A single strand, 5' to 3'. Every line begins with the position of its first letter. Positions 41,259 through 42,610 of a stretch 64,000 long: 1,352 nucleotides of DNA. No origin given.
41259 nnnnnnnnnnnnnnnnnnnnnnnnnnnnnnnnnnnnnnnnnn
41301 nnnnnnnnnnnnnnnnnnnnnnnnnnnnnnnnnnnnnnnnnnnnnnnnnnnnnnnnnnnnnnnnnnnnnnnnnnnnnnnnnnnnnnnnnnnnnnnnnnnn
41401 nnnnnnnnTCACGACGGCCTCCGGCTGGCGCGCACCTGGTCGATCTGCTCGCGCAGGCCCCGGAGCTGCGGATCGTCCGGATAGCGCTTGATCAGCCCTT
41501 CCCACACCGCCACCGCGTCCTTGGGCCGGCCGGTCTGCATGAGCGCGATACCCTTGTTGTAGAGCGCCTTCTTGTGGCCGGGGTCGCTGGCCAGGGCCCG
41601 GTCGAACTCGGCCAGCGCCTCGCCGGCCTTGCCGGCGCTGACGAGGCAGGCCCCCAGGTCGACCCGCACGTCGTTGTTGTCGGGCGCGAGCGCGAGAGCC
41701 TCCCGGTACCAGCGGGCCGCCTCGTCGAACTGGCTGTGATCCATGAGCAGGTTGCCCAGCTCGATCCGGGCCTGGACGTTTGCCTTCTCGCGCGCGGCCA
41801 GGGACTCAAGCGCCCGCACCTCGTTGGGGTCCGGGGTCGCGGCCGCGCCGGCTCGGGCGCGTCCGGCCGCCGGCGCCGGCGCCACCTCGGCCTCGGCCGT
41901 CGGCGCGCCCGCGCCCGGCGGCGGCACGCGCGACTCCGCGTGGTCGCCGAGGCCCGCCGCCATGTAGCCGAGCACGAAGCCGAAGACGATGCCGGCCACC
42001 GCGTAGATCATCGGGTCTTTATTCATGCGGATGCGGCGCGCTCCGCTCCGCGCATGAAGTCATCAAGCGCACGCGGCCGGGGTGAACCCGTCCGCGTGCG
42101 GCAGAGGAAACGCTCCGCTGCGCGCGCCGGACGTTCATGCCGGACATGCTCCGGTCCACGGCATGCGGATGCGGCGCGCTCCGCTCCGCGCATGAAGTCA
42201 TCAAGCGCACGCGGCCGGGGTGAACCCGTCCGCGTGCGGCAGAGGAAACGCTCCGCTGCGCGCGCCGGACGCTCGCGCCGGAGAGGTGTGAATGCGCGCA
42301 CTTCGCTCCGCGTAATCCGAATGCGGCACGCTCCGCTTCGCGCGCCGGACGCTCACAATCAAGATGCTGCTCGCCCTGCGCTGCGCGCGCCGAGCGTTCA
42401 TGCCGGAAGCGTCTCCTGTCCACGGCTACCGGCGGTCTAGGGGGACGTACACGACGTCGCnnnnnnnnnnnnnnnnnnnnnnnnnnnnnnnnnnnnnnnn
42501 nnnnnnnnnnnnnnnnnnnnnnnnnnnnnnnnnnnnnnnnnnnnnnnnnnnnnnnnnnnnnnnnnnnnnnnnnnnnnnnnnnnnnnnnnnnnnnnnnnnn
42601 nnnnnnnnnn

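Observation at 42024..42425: Dispersed GC-rich repeat family (core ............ at both ends) with a conserved hairpin whose stem differs between copies but stays complementary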

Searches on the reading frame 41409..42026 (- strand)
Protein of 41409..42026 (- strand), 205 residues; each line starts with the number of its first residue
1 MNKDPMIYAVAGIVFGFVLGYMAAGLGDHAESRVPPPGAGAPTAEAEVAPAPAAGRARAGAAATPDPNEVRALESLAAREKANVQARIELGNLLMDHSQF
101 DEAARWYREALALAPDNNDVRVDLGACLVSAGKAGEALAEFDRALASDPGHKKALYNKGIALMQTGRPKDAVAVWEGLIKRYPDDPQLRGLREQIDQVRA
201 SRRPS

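Call 13: find_encoding_contigs(protein=window:41409-42026:-, flank=3000, max_places=10)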
Protein window:41409-42026:- (205 aa): 9 contigs read that carry it; 9 places shown.
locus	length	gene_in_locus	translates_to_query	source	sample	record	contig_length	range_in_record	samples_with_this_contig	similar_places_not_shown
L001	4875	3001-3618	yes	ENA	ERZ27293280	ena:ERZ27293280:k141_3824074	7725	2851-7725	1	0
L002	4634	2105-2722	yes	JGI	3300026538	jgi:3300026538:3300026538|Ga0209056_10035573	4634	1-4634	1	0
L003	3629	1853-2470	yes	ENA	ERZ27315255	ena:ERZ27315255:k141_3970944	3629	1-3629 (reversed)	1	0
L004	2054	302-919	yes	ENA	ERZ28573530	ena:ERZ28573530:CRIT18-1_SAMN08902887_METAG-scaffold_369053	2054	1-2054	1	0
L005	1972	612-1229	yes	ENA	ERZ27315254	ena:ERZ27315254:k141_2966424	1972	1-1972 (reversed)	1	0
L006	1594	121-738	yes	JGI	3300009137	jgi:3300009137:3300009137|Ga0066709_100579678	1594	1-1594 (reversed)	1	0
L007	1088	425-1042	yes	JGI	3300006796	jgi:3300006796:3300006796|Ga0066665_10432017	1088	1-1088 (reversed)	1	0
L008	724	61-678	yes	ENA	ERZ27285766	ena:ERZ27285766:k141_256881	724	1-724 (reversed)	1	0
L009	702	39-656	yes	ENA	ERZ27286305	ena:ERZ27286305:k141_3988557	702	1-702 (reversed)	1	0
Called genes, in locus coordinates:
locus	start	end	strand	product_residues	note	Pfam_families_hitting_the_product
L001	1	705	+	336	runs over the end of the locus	PF00108:Thiolase_N, PF08545:ACP_syn_III, PF08541:ACP_syn_III_C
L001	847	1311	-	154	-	PF00582:Usp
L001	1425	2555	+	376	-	PF00285:Citrate_synt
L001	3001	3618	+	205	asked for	PF00515:TPR_1 (faint), PF07721:TPR_4 (faint), PF23914:TPR_CcmH_CycH (weak), PF07719:TPR_2 (weak), PF13414:TPR_11 (weak), PF14559:TPR_19 (weak), PF13432:TPR_16, PF14559:TPR_19, +9 more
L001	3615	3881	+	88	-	-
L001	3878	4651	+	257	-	PF00596:Aldolase_II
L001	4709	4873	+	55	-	?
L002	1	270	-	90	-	?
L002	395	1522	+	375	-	PF00285:Citrate_synt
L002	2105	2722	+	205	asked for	PF00515:TPR_1 (faint), PF07721:TPR_4 (faint), PF23914:TPR_CcmH_CycH (weak), PF07719:TPR_2 (weak), PF13414:TPR_11 (weak), PF14559:TPR_19 (weak), PF13432:TPR_16, PF14559:TPR_19, +9 more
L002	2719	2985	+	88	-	-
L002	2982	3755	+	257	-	PF00596:Aldolase_II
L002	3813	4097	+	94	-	PF00936:BMC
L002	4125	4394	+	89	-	PF03319:EutN_CcmL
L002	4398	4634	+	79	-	?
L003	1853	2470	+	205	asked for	PF00515:TPR_1 (faint), PF07721:TPR_4 (faint), PF23914:TPR_CcmH_CycH (weak), PF07719:TPR_2 (weak), PF13414:TPR_11 (weak), PF14559:TPR_19 (weak), PF13432:TPR_16, PF14559:TPR_19, +9 more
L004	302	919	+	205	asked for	PF00515:TPR_1 (faint), PF07721:TPR_4 (faint), PF23914:TPR_CcmH_CycH (weak), PF07719:TPR_2 (weak), PF13414:TPR_11 (weak), PF14559:TPR_19 (weak), PF13432:TPR_16, PF14559:TPR_19, +9 more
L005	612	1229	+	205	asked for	PF00515:TPR_1 (faint), PF07721:TPR_4 (faint), PF23914:TPR_CcmH_CycH (weak), PF07719:TPR_2 (weak), PF13414:TPR_11 (weak), PF14559:TPR_19 (weak), PF13432:TPR_16, PF14559:TPR_19, +9 more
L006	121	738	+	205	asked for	PF00515:TPR_1 (faint), PF07721:TPR_4 (faint), PF23914:TPR_CcmH_CycH (weak), PF07719:TPR_2 (weak), PF13414:TPR_11 (weak), PF14559:TPR_19 (weak), PF13432:TPR_16, PF14559:TPR_19, +9 more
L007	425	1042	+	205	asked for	PF00515:TPR_1 (faint), PF07721:TPR_4 (faint), PF23914:TPR_CcmH_CycH (weak), PF07719:TPR_2 (weak), PF13414:TPR_11 (weak), PF14559:TPR_19 (weak), PF13432:TPR_16, PF14559:TPR_19, +9 more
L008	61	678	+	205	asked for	PF00515:TPR_1 (faint), PF07721:TPR_4 (faint), PF23914:TPR_CcmH_CycH (weak), PF07719:TPR_2 (weak), PF13414:TPR_11 (weak), PF14559:TPR_19 (weak), PF13432:TPR_16, PF14559:TPR_19, +9 more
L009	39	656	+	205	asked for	PF00515:TPR_1 (faint), PF07721:TPR_4 (faint), PF23914:TPR_CcmH_CycH (weak), PF07719:TPR_2 (weak), PF13414:TPR_11 (weak), PF14559:TPR_19 (weak), PF13432:TPR_16, PF14559:TPR_19, +9 more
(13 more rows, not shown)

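Call 14: search_protein_families(library=pfam, proteins=[window:41409-42026:-])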
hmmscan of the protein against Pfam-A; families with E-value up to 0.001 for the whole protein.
window:41409-42026:- (205 aa): 20 families
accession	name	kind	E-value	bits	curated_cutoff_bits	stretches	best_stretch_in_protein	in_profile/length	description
PF14559.12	TPR_19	-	1.3e-21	77.1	25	2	128-195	1-68/68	Tetratricopeptide repeat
PF07719.23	TPR_2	-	7.5e-19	66.7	27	2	86-117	3-34/34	Tetratricopeptide repeat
PF13428.12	TPR_14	-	2.8e-15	55.8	23.5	2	85-125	2-42/44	Tetratricopeptide repeat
PF13432.12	TPR_16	-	5.8e-15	55.8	32.7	2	128-186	7-65/65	Tetratricopeptide repeat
PF00515.34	TPR_1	-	1.8e-13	50.1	27.8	1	86-117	3-34/34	Tetratricopeptide repeat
PF13431.12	TPR_17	-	6.5e-11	42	24.4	0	141-172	2-33/34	Tetratricopeptide repeat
PF13414.12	TPR_11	-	8.3e-11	41.9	26.8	1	91-126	1-36/42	TPR repeat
PF13181.12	TPR_8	-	2.7e-09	36.9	25.7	0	85-117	2-34/34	Tetratricopeptide repeat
PF13371.12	TPR_9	-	8.8e-09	35.7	35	1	91-150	2-61/73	Tetratricopeptide repeat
PF14561.12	TPR_20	-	4.3e-08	33.8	25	0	67-104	5-42/90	Tetratricopeptide repeat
PF13176.12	TPR_7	-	1e-07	31.9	27.9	0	89-120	4-35/36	Tetratricopeptide repeat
PF24575.1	TPR_Slam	-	3.1e-07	31.2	35.2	1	92-140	55-103/104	Surface lipoprotein assembly modifier, N-terminal TPR repeats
PF13174.12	TPR_6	-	5e-07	30.4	26.3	1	154-184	2-32/33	Tetratricopeptide repeat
PF23914.1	TPR_CcmH_CycH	-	5.4e-07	30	42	1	80-186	46-155/158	Cytochrome c-type biogenesis protein H TPR domain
PF13424.12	TPR_12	-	1.9e-06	28.4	30.1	1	88-147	7-74/77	Tetratricopeptide repeat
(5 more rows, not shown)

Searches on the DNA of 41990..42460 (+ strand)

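Call 24: build_rna_model(alignment_id=A2)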
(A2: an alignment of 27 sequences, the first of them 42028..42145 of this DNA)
Model R1 built from alignment A2 (27 sequences, 125 columns); structure: RNAalifold consensus.
model positions 118; base pairs 23; branch points 0; effective number of sequences 1.92; information 0.59 bits per position. Calibrated on 0.2 Mb of random sequence (short: E-values are rough).
structure used (alignment columns):
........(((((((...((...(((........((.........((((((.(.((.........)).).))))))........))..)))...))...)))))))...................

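Call 25: search_with_rna_model(model_id=R1, source=window, max_evalue=10, filters=off)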
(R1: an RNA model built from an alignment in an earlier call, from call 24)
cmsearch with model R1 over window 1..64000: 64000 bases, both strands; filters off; matches with E-value up to 10: 95.
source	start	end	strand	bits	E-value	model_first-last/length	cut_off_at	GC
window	42028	42145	+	116.6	1.1e-24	1-118/118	no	0.73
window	42166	42283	+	114.5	3.1e-24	1-118/118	no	0.75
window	44140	44258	+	109.9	3.5e-23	1-118/118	no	0.66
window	11528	11646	+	101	3.8e-21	1-118/118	no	0.67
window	51926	52043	-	99.1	1e-20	1-118/118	no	0.69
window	11655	11773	+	92.8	2.8e-19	1-118/118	no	0.69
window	11782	11900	+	92.3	3.7e-19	1-118/118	no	0.7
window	55014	55108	+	51.8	6.3e-10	1-118/118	no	0.67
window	42289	42363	+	45.4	1.8e-08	1-118/118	no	0.64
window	42018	42135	-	26.4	0.00039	1-118/118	no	0.69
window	44130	44247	-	25.9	0.0005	1-118/118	no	0.66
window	42156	42273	-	23.6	0.0017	1-118/118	no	0.74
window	11646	11763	-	18.4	0.026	1-118/118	no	0.69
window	11773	11890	-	18.3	0.028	1-118/118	no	0.69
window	11518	11636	-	16.9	0.059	1-118/118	no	0.65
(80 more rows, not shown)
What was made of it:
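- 42166..42283 (+): Full unit 2, ending in the common right extension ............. CM R1 114.5 bits, E = 3.1e-24 (call 25).
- Checked: It also matches two truncated forms, 55014-55108 and 42289-42363 (call 25).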

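Call 27: search_with_rna_model(model_id=R1, sources=[L012, L014, L017, L018, L020, L021, L026, L027, L034, L039, L047, L050, L058, L059, L062, L064, L069, L075, L076, L081, L088, L094], max_evalue=0.01)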
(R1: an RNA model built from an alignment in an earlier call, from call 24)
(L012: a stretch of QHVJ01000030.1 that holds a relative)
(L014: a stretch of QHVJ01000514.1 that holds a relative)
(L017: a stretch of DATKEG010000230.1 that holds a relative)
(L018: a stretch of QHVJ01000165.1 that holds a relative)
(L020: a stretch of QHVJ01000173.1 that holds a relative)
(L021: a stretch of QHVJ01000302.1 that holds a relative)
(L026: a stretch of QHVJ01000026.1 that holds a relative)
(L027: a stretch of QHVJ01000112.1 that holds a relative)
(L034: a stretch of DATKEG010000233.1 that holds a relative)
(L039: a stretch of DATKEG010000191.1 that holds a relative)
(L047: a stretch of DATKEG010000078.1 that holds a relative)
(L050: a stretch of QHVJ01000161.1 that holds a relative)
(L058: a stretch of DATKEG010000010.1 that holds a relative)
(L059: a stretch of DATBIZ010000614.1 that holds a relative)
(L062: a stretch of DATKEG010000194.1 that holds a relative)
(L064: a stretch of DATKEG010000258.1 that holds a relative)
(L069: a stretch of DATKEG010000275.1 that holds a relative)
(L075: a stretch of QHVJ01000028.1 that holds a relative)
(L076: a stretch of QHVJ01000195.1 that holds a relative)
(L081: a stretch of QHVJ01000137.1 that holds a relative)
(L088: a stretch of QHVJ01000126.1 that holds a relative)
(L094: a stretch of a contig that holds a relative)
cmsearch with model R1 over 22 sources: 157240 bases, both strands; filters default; matches with E-value up to 0.01: 42.
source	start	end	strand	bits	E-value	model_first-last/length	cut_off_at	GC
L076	1925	2042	+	127.2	9.8e-27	1-118/118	no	0.69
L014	3572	3689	-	126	1.9e-26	1-118/118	no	0.69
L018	4442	4559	-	125.7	2.2e-26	1-118/118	no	0.71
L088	6532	6649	-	125.3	2.7e-26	1-118/118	no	0.71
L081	3205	3322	-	125.2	2.8e-26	1-118/118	no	0.74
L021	1310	1427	+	121.6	1.9e-25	1-118/118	no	0.72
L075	2980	3097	-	121.3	2.2e-25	1-118/118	no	0.72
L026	7219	7337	-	119.6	5.3e-25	1-118/118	no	0.69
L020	505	623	-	119.2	6.6e-25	1-118/118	no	0.67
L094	3086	3202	-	116.8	2.3e-24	1-118/118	no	0.68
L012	4783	4899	-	116.8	2.4e-24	1-118/118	no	0.7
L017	2763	2879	+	113.3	1.5e-23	1-118/118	no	0.75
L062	3333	3450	-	109.8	9e-23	1-118/118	no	0.75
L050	7741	7859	+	99.2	2.4e-20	1-118/118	no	0.7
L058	4423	4536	+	96.6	9.6e-20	1-118/118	no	0.75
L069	4176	4293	-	95.7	1.5e-19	1-118/118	no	0.74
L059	6063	6176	-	94.3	3.2e-19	1-118/118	no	0.73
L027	3199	3318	-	91.3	1.5e-18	1-118/118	no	0.67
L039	4379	4486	+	87.2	1.3e-17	1-118/118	no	0.79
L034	1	104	+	82.8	1.3e-16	11-118/118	5'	0.71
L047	4975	5088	+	81.8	2.2e-16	1-118/118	no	0.79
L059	1495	1609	+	80.4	4.6e-16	1-118/118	no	0.77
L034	139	252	+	73.3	2e-14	1-118/118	no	0.71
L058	3366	3482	-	67.9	3.3e-13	1-118/118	no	0.75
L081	3215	3332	+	41.5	3.5e-07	1-118/118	no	0.68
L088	6542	6659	+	39.8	8.3e-07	1-118/118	no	0.65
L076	1915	2032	-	39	1.3e-06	1-118/118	no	0.68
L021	1300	1417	-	37.9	2.3e-06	1-118/118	no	0.69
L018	4452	4569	+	37.8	2.4e-06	1-118/118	no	0.66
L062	3343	3460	+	36.7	4.2e-06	1-118/118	no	0.7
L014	3582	3699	+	33.4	2.5e-05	1-118/118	no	0.65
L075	2990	3107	+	33.1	2.9e-05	1-118/118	no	0.72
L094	3096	3212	+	32.4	4.1e-05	1-118/118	no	0.66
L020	515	633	+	31.5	6.5e-05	1-118/118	no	0.64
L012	4793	4909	+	31.3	7.5e-05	1-118/118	no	0.66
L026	7229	7347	+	28.3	0.00035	1-118/118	no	0.66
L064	81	160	+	25.7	0.0014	1-118/118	no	0.7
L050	1697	1801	+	24.8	0.0022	1-118/118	no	0.74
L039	4487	4567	+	24.3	0.0029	1-118/118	no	0.7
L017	2753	2869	-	24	0.0033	1-118/118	no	0.76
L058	4413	4526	-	23.6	0.0041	1-118/118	no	0.73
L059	6073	6186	+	23.6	0.0042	1-118/118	no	0.68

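Call 29: search_rna_families(source=window, start=41990, end=42460, threshold=evalue, max_evalue=10)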
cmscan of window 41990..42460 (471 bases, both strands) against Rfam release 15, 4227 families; matches with E-value up to 10: 15.
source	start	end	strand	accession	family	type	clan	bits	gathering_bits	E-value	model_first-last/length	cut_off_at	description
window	42158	42240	+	RF03819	mir-Ro6-3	Gene; miRNA;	-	16.7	79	7.4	1-72/72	no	mir-Ro6-3 microRNA precursor family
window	42071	42235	-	RF04104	MIR918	Gene; miRNA;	-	16.4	268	1.6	1-265/265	no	MIR918 microRNA precursor family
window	42318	42355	-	RF03990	mir-4888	Gene; miRNA;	-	16.3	90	4.4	18-56/73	no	mir-4888 microRNA precursor family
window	42075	42145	-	RF03990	mir-4888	Gene; miRNA;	-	16.2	90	4.8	1-73/73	no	mir-4888 microRNA precursor family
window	42155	42253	+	RF02556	snaR-A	Gene; sRNA;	-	15.8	98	1.5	1-115/115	no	snaR-A sRNA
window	42064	42104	+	RF00907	mir-941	Gene; miRNA;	-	15.3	60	9.9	1-72/72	no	mir-941 microRNA precursor family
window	42202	42242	+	RF00907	mir-941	Gene; miRNA;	-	15.3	60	9.9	1-72/72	no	mir-941 microRNA precursor family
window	42068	42100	+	RF00862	mir-491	Gene; miRNA;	-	15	62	5.6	1-84/84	no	mir-491 microRNA precursor family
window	42206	42238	+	RF00862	mir-491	Gene; miRNA;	-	15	62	5.6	1-84/84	no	mir-491 microRNA precursor family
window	42067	42241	+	RF02867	ncS011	Gene; sRNA;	-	14.7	48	0.17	1-207/207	no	Burkholderia sRNA 11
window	42191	42316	-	RF02870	ncS035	Gene; sRNA;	-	13.8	79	0.83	1-168/168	no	Burkholderia sRNA 35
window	42075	42231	+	RF04104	MIR918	Gene; miRNA;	-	13.4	268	6.8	1-265/265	no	MIR918 microRNA precursor family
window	42167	42303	-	RF02883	BcKCsr2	Gene; sRNA;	-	11.6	40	4.5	1-129/129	no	Burkholderia sRNA 2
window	42122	42181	-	RF01973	H19_2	Gene; lncRNA;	-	10.9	50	3.5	1-69/69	no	H19 conserved region 2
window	42117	42184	+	RF02691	BTH_s19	Gene; sRNA;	-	9.5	153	5.5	116-170/224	no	Burkholderia sRNA 19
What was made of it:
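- On Any Rfam 15 family: On 41990-42460 only chance-level hits appear, at E >= 0.17 (call 29).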
